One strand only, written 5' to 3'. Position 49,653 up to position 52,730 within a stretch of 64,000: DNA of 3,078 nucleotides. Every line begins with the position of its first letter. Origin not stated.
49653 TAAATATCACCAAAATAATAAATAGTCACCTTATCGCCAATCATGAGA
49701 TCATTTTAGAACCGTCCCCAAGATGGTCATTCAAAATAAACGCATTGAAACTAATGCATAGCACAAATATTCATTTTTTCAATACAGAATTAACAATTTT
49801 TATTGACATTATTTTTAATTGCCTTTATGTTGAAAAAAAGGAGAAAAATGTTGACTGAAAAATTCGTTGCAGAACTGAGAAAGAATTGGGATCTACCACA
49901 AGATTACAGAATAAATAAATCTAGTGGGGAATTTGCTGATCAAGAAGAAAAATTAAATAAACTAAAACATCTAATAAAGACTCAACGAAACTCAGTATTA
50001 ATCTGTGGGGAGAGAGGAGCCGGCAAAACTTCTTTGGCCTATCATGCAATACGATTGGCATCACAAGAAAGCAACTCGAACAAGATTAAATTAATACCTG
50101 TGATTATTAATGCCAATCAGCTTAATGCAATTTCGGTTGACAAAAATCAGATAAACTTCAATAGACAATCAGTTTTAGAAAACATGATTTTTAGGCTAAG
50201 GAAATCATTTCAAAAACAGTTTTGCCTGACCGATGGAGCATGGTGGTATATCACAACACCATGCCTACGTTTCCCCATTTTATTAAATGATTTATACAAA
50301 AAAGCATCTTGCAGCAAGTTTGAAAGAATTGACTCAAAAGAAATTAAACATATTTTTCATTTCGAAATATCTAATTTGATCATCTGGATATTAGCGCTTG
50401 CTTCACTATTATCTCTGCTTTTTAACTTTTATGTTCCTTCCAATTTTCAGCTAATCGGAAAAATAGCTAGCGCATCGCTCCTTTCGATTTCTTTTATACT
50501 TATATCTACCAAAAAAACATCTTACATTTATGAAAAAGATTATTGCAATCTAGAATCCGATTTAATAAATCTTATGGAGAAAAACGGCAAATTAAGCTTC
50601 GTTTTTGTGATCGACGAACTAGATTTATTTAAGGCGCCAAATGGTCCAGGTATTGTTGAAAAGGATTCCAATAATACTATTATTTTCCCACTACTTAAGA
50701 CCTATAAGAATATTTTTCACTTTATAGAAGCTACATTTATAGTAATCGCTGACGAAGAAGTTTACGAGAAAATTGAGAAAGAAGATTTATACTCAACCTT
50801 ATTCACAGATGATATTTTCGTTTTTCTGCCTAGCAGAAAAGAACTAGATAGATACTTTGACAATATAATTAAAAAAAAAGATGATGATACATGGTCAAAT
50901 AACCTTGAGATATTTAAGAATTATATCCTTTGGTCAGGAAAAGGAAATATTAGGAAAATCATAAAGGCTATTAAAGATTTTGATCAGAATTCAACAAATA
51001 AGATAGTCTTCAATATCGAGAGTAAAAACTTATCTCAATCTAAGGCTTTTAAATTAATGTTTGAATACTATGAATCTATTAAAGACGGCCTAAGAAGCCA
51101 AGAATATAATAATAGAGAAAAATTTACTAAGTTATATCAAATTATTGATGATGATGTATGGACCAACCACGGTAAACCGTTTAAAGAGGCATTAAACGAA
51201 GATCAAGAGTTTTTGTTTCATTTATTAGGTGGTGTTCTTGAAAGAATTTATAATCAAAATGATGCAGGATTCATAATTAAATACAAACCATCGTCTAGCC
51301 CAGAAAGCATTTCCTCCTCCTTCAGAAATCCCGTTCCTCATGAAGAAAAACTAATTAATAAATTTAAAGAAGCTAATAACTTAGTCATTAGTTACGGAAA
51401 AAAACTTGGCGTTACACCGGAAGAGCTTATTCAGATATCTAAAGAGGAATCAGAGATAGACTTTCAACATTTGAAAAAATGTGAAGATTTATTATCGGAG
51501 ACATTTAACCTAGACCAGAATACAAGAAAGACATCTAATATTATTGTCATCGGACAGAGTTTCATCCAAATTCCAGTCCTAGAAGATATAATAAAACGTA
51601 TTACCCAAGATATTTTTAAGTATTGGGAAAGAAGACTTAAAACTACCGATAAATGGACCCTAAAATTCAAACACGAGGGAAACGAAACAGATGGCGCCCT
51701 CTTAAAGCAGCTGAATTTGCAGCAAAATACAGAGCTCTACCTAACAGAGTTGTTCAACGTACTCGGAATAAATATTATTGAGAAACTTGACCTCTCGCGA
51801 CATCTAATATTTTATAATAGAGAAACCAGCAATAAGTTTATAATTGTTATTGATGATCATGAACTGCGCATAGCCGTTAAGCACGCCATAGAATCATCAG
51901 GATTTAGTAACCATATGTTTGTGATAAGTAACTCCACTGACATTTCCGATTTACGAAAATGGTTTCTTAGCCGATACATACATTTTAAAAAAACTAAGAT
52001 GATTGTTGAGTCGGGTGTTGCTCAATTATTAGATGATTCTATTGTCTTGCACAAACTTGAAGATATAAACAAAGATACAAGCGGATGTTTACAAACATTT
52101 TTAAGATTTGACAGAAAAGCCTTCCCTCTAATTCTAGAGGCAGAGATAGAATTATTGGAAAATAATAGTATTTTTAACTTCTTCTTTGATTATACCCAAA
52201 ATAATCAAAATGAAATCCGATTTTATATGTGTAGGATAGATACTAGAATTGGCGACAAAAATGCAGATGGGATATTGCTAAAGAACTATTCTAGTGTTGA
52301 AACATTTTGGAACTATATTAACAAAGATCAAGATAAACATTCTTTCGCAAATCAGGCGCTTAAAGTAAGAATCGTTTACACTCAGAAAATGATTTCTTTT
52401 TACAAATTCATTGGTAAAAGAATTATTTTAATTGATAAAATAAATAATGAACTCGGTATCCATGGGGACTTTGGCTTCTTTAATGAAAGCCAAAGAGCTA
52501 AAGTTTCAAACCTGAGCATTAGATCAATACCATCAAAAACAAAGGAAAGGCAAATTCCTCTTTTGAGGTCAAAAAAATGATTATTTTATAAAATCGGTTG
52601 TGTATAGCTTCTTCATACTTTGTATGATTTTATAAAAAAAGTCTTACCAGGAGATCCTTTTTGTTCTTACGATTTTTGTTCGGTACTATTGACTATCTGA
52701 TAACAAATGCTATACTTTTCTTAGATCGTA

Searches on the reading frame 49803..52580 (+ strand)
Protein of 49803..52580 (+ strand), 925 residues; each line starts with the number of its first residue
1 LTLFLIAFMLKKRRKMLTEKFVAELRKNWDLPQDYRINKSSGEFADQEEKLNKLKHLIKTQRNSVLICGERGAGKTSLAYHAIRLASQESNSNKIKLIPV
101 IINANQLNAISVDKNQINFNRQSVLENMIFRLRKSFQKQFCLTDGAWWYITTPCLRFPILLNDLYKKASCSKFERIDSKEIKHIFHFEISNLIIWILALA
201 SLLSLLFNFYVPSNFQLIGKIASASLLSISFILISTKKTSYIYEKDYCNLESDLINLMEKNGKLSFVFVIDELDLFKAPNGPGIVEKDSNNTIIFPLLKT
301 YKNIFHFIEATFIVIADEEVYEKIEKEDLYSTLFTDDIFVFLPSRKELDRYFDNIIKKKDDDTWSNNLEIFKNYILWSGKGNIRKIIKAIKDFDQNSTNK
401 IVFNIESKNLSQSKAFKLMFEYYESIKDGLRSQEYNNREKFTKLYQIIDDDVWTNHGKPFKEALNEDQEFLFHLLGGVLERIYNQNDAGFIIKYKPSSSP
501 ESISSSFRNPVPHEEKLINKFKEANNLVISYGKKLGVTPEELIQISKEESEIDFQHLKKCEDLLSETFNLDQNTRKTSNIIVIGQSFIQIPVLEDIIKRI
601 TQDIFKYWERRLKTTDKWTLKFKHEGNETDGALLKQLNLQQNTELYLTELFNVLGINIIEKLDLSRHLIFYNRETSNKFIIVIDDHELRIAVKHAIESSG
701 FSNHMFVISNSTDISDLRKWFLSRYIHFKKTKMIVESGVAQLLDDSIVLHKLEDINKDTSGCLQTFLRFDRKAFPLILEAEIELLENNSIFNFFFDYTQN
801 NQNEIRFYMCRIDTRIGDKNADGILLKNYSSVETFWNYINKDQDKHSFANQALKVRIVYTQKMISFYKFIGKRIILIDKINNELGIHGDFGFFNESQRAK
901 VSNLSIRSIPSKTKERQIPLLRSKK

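Call 47: search_protein_families(library=pfam, proteins=[window:49803-52580:+], max_evalue=0.001)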
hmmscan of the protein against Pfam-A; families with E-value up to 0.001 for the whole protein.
window:49803-52580:+ (925 aa): 2 families
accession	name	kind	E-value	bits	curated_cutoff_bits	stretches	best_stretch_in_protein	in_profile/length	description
PF20720.3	nSTAND3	-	2.1e-05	24.7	27.2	0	60-110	15-60/155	Novel STAND NTPase 3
PF13191.12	AAA_16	-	0.00066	20.7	32.6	0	48-89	6-51/167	AAA ATPase domain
